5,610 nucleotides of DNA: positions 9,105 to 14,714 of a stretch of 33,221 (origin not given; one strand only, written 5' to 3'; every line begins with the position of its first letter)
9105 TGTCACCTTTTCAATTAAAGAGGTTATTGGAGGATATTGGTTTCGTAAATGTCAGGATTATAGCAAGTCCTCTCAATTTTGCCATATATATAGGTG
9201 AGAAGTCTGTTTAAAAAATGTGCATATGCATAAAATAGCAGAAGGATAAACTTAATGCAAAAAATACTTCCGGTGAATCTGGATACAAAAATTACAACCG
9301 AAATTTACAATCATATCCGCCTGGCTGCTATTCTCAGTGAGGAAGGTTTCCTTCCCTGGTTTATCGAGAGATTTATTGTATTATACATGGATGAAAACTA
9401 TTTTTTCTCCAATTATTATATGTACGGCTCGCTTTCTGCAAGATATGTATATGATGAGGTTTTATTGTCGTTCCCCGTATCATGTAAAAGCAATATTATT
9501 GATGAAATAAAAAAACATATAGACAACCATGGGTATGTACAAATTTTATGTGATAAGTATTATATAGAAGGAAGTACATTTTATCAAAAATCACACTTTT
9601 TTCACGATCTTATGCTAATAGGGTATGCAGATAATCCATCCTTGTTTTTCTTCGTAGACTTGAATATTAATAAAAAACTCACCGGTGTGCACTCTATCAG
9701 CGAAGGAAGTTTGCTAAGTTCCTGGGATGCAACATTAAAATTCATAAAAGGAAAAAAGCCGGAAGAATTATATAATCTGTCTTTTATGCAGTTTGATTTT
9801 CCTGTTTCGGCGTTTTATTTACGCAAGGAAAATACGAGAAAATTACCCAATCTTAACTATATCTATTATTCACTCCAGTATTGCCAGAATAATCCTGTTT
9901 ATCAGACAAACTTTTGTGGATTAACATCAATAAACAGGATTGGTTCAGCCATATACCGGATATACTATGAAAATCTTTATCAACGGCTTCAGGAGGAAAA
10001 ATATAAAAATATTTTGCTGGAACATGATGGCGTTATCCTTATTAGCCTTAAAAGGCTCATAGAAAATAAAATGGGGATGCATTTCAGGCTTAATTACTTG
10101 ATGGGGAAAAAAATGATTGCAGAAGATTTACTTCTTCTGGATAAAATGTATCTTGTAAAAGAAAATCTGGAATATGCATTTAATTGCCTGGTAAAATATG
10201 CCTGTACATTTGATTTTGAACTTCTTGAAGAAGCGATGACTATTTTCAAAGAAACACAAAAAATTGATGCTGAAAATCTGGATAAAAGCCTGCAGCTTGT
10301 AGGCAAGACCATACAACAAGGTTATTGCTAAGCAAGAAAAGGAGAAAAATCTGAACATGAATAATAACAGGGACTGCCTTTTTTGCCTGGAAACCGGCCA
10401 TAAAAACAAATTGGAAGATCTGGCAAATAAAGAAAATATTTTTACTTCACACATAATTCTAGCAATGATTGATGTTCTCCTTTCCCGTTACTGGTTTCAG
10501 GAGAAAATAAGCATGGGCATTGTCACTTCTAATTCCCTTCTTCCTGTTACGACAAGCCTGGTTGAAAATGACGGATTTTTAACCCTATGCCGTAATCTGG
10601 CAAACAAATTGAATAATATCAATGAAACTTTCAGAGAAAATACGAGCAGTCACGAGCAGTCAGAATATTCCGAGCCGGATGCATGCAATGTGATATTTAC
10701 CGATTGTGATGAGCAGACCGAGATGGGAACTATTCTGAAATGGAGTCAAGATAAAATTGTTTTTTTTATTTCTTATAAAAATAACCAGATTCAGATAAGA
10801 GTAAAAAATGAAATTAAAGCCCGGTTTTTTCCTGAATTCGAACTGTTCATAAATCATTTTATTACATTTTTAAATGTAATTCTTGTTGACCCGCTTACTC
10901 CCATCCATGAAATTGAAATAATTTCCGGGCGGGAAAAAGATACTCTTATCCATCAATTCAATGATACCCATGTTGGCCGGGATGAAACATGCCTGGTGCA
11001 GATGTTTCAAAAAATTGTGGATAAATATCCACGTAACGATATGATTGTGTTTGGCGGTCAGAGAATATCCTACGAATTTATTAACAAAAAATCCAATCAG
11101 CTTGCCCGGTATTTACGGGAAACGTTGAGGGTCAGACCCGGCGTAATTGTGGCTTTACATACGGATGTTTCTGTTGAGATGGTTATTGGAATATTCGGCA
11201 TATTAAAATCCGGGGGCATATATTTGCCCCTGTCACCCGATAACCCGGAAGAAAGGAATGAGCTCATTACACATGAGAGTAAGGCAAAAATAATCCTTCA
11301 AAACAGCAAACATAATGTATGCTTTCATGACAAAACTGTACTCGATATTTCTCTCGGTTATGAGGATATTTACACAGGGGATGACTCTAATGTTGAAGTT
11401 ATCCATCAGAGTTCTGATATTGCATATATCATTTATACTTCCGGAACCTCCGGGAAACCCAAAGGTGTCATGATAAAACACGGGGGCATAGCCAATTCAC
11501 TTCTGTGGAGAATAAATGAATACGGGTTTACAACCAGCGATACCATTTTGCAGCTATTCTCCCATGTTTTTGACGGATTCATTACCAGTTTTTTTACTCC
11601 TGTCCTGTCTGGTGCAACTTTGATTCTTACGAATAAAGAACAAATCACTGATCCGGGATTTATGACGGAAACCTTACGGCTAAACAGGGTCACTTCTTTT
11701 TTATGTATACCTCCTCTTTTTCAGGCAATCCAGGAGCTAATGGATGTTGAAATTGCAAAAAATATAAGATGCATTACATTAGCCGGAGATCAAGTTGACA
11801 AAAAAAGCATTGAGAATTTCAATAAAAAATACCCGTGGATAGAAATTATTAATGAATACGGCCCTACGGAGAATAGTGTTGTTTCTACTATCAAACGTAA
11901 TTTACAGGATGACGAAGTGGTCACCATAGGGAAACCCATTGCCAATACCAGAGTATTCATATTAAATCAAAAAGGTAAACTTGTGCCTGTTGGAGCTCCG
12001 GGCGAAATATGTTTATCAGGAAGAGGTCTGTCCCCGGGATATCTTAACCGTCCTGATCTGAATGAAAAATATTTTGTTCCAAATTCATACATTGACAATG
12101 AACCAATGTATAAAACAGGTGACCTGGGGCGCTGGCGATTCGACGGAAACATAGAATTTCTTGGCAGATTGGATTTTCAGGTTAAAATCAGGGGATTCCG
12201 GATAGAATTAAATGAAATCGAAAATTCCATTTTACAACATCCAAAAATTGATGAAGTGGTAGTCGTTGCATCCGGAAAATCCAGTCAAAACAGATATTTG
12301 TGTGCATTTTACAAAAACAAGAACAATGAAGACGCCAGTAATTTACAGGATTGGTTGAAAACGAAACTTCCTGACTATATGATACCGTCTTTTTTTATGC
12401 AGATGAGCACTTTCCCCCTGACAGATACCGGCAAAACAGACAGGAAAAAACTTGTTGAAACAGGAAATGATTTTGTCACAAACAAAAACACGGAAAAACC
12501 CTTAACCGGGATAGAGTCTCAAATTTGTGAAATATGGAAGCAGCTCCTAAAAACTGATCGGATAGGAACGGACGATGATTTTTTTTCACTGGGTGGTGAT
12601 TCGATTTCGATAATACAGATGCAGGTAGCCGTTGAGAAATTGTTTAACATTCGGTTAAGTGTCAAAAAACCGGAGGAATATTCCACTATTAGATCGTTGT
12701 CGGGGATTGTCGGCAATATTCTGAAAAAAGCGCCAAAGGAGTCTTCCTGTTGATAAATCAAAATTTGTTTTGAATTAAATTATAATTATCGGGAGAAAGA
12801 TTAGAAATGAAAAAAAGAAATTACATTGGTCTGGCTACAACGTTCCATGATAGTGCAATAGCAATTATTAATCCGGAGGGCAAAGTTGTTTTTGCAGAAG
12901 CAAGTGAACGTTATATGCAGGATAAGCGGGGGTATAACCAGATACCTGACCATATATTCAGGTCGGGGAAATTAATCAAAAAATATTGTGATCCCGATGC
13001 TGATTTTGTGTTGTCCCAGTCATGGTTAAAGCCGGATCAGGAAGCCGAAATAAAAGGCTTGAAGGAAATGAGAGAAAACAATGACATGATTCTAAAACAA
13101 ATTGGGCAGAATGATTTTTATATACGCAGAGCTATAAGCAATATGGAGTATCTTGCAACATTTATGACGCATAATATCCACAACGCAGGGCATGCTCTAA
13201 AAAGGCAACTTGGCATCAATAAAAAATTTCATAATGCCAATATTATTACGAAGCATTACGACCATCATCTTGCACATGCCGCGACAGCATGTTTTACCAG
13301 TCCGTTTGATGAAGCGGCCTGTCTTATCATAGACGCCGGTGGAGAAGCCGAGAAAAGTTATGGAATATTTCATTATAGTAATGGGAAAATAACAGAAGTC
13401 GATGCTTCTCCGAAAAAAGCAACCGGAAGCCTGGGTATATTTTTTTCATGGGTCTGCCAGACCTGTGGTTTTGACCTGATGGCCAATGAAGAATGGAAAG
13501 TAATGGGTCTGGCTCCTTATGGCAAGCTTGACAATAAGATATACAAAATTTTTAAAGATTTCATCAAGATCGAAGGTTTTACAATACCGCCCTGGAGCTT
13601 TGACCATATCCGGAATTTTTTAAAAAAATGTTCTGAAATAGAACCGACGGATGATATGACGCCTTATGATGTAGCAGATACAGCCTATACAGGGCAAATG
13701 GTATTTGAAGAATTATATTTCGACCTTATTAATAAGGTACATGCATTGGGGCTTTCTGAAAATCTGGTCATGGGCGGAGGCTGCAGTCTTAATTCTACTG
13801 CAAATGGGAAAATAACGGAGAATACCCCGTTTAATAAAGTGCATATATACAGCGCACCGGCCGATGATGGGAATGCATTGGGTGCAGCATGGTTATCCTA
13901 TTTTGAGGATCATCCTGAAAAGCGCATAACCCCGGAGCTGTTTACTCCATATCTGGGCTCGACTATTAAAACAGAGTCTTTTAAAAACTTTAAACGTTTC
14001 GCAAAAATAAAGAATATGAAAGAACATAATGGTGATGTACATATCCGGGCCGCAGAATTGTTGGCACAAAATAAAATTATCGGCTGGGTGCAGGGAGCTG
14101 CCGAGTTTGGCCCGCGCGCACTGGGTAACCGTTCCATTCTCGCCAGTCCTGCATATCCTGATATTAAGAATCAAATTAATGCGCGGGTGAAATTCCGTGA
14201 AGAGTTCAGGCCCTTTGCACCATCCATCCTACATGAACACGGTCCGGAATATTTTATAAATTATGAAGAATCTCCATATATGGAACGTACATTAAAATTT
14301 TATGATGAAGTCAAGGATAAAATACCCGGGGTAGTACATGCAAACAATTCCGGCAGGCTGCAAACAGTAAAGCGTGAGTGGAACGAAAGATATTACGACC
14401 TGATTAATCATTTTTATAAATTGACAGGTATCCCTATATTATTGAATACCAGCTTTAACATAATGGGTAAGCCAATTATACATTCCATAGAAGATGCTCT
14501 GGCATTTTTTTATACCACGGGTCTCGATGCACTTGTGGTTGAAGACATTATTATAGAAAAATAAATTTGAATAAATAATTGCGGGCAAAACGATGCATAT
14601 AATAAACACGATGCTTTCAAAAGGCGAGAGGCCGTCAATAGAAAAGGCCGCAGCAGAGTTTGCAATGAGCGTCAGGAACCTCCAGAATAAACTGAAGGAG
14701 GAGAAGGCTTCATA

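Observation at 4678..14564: Orphan hybrid locus: minimal NRPS with glycosyltransferases, a methyltransferase and a carbamoyltransferase, but no release domain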

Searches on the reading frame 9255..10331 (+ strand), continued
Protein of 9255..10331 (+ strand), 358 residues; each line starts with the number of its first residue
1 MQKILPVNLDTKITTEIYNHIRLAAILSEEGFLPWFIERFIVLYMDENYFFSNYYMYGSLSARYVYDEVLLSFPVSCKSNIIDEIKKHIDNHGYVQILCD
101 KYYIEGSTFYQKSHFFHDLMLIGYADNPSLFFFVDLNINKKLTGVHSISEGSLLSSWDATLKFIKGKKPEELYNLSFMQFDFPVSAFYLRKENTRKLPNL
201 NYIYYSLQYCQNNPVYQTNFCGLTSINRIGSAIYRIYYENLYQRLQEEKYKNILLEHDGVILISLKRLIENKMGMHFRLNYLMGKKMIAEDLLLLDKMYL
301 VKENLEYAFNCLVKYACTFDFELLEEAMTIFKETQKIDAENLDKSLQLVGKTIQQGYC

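Call 93: search_solved_structures(query=L010:11111-12529:+, max_evalue=0.00001, show_alignments=1)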
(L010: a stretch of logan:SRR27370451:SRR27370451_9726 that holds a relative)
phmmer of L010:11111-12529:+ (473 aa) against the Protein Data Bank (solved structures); distinct sequences matched with E-value up to 0.00001: 44.
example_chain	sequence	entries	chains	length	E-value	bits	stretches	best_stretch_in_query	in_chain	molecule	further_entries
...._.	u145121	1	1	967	2.1e-73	251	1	3-461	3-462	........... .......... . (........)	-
9bfd_B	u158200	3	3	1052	2.8e-66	227.5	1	8-459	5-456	Tyrocidine synthase 2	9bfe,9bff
9rde_A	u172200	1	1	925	9.4e-62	212.6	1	11-445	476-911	Bacitracin synthase 3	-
8f7f_A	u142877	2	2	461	4.8e-61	210.2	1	11-446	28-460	Surfactin synthetase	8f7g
8f7h_A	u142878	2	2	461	1.2e-60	209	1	11-446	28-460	Surfactin synthetase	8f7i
2vsq_A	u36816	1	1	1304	5.4e-58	200.2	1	8-457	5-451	SURFACTIN SYNTHETASE SUBUNIT 3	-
9lcp_A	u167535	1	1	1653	1.1e-46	162.9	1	8-458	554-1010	PvdL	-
9lco_A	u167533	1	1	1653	1.1e-46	162.9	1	8-458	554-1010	PvdL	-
9up2_A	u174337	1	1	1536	1.7e-46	162.3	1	8-458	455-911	PvdL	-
9lcq_A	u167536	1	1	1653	2.1e-46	162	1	8-458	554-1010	PvdL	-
8jbr_A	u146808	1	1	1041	7.9e-22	81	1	10-459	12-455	McyA protein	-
2jgp_A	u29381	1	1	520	3.8e-21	78.7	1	43-434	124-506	TYROCIDINE SYNTHETASE 3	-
6oyf_A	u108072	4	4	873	6.5e-21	77.9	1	28-326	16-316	Txo1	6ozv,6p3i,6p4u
6p1j_A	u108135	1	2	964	8.7e-20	74.2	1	29-326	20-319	Txo2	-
5u89_A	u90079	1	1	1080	1.4e-19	73.6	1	15-463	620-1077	Amino acid adenylation domain protein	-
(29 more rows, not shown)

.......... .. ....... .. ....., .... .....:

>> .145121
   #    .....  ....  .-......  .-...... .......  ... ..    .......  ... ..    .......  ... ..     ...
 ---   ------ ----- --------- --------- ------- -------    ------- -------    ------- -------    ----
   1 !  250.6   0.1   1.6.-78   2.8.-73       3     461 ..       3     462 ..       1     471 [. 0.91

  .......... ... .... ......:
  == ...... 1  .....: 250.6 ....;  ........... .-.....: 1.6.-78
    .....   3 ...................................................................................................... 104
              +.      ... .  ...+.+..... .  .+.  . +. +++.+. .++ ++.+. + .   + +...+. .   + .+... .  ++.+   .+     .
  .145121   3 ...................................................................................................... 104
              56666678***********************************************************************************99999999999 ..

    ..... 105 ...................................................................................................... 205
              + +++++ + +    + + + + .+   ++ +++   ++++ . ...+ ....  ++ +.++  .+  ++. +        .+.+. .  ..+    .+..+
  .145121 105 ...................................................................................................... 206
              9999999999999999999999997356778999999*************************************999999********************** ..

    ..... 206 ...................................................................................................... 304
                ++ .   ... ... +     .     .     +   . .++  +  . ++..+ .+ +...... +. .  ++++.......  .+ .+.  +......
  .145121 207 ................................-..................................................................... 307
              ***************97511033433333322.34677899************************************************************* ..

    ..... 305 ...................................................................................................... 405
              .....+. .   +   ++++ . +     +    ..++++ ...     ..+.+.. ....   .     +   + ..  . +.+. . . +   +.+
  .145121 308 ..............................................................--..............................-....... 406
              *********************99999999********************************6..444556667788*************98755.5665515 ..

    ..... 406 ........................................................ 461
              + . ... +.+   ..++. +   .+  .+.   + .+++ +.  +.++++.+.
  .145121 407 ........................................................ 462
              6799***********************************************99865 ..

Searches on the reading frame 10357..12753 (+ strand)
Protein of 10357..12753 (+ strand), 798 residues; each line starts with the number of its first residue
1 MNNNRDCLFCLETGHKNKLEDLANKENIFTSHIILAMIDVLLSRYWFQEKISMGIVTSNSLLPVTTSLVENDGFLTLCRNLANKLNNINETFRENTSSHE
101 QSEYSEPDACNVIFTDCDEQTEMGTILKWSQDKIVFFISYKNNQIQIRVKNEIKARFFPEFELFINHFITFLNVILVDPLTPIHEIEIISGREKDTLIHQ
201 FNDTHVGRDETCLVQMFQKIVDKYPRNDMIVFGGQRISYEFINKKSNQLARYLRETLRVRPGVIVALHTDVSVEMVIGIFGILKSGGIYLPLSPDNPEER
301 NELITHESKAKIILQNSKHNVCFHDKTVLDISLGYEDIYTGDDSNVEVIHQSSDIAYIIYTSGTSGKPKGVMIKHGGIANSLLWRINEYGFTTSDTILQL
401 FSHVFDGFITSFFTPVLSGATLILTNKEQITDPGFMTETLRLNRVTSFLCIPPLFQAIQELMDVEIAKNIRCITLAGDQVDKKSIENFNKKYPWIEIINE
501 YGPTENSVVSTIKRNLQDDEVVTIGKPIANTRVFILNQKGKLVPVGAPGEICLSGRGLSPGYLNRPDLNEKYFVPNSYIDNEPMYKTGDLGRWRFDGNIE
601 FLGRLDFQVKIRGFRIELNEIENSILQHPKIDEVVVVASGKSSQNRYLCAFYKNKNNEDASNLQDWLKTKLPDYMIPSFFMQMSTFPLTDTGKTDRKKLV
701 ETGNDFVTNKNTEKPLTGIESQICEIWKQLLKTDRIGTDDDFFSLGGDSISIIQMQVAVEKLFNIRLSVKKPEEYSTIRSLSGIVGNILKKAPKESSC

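Call 3: search_protein_families(library=pfam, proteins=[window:10357-12753:+], max_evalue=0.01)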
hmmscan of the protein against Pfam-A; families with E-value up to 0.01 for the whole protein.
window:10357-12753:+ (798 aa): 4 families
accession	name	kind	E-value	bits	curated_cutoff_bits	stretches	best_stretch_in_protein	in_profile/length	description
PF00501.34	AMP-binding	-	7.8e-72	242.6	29.9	1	217-563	1-384/384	AMP-binding enzyme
PF00550.31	PP-binding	-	5.5e-13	49.4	20.8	1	722-783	2-65/67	Phosphopantetheine attachment site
PF13193.12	AMP-binding_C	-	2.7e-10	41.5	24.5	1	620-693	1-76/76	AMP-binding enzyme C-terminal domain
PF00668.25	Condensation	-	0.0021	17.3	30.6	0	9-59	230-280/456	Condensation domain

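Call 4: search_protein_families(library=ncbifam, proteins=[window:10357-12753:+], max_evalue=0.01)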
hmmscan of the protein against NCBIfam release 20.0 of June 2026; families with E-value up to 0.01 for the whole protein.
window:10357-12753:+ (798 aa): 106 families (the best 25 are shown)
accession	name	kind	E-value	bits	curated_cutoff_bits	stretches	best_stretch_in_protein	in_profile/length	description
NF047350.1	aureusi_NRPS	equivalog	7.4e-130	434.4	2500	1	55-786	253-976/2373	aureusimine non-ribosomal peptide synthetase AusA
NF041803.1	NRPS_SolG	exception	2.1e-119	399.8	2200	1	178-756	527-1127/1163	solanimycin non-ribosomal peptide synthetase SolG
TIGR01733.1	AA-adenyl-dom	subfamily_domain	3.2e-118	395.1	317.4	1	238-636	1-409/409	amino acid adenylation domain-containing protein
NF004282.0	PRK05691.1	subfamily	1.9e-114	382.7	4090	1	163-788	1084-1708/4334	non-ribosomal peptide synthase/polyketide synthase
NF038078.1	NRPS_MxcG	equivalog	2.3e-89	300.2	2300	1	165-757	406-1013/1442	myxochelin non-ribosomal peptide synthetase MxcG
NF007605.2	PRK10252.1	equivalog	6.2e-85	285.7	2400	1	177-771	421-1027/1292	enterobactin non-ribosomal peptide synthetase EntF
NF003417.0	PRK04813.1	subfamily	8.6e-84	281.9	476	1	213-702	5-502/505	D-alanine--poly(phosphoribitol) ligase subunit DltA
TIGR01734.1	D-ala-DACP-lig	equivalog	2.1e-79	267.4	559.85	1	213-702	2-501/504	D-alanine--poly(phosphoribitol) ligase subunit DltA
TIGR03443.1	alpha_am_amid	equivalog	5e-70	236.2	1030.1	4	344-582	406-655/1390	L-aminoadipate-semialdehyde dehydrogenase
NF004837.0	PRK06187.1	subfamily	2.4e-60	204.3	476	1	211-702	8-521/531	long-chain-fatty-acid--CoA ligase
TIGR03098.1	ligase_PEP_1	hypoth_equivalog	6.6e-55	186.5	592.35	1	215-699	4-514/517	acyl-CoA ligase (AMP-forming), exosortase A system-associated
NF052269.1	Staph_lig_FadD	equivalog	4.9e-50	170.3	650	1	234-705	25-495/499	long-chain-fatty-acid--CoA ligase FadD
NF006181.0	PRK08314.1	subfamily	4.5e-47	160.6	705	2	343-704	194-555/563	long-chain-fatty-acid--CoA ligase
TIGR01923.1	menE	equivalog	4.1e-45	154.4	330.15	1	239-699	2-442/442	o-succinylbenzoate--CoA ligase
NF004822.0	PRK06178.1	equivalog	6.2e-43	147.2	782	2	349-702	209-566/571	acyl-CoA synthetase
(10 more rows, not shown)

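Call 17: find_related_loci(query=window:10357-12750:+, collection=genome_contigs, flank=10000)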
Query window:10357-12750:+ (798 aa) in genome_contigs; peptide patterns used: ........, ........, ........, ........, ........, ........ (x = any residue, [..] = any of these).
50 stretches matched a pattern, but none encodes a relative of the query by tblastn (E <= 1e-3).

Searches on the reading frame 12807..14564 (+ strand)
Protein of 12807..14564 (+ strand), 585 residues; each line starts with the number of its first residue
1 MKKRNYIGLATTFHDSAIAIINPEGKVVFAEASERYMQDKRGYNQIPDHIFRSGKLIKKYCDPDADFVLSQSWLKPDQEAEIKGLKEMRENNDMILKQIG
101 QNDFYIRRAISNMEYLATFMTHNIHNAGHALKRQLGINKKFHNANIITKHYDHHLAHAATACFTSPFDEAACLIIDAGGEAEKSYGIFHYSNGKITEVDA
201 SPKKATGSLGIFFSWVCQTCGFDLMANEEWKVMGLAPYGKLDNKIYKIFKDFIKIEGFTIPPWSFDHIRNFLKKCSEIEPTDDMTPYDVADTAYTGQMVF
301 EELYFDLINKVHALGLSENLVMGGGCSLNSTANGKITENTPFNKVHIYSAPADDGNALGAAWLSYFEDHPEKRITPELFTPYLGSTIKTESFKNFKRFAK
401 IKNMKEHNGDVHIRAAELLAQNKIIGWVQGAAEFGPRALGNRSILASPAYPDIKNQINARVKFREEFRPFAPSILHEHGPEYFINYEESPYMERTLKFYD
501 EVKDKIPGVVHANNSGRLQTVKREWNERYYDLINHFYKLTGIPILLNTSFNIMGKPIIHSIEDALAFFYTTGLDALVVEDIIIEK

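Call 3: search_protein_families(library=pfam, proteins=[window:12807-14564:+], max_evalue=0.01)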
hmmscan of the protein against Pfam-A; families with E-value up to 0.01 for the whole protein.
window:12807-14564:+ (585 aa): 2 families
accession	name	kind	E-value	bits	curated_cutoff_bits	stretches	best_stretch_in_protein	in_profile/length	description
PF16861.10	Carbam_trans_C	-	3.7e-67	225.6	27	1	416-585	1-170/170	Carbamoyltransferase C-terminus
PF02543.21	Carbam_trans_N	-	2e-33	116.7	24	1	7-361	3-345/346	Carbamoyltransferase N-terminus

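Call 4: search_protein_families(library=ncbifam, proteins=[window:12807-14564:+], max_evalue=0.01)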
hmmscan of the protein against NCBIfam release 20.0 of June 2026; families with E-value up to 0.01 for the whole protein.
window:12807-14564:+ (585 aa): 1 family
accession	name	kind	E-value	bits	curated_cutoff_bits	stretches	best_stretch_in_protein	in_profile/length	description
NF041651.1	nodul_NodU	equivalog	1.9e-46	159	1000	1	296-558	282-530/556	nodulation protein NodU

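Call 19: search_solved_structures(query=window:12807-14561:+, max_evalue=0.00001)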
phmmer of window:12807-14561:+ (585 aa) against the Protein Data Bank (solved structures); distinct sequences matched with E-value up to 0.00001: 12.
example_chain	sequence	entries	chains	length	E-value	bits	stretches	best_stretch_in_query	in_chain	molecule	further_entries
9s2t_A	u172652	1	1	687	4.9e-61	210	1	149-584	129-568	Decarbamoylnovobiocin carbamoyltransferase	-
3ver_A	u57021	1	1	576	1.1e-59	205.5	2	277-583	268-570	O-carbamoyltransferase TobZ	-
3vf4_A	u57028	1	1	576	3e-59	204.2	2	277-583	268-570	O-carbamoyltransferase TobZ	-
3ven_A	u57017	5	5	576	4e-59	203.8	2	277-583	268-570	O-carbamoyltransferase TobZ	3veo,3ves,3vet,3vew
3vf2_A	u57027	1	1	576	4.1e-59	203.7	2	277-583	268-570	O-carbamoyltransferase TobZ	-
3vez_A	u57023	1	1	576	7.8e-59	202.8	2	277-583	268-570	O-carbamoyltransferase TobZ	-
3vex_A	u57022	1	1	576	9.3e-59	202.5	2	277-583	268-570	O-carbamoyltransferase TobZ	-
7xb6_A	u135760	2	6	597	1e-58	202.4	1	152-585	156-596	Carbamoyltransferase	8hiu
7vzq_A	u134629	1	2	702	2.2e-52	181.5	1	150-583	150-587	GdmN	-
7vyj_A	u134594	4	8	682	9.9e-52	179.3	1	151-583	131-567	GdmN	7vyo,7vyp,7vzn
7vzu_A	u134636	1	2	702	1.1e-51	179.2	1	150-583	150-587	GdmN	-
7vx0_A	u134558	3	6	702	1.1e-51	179.2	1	151-583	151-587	GdmN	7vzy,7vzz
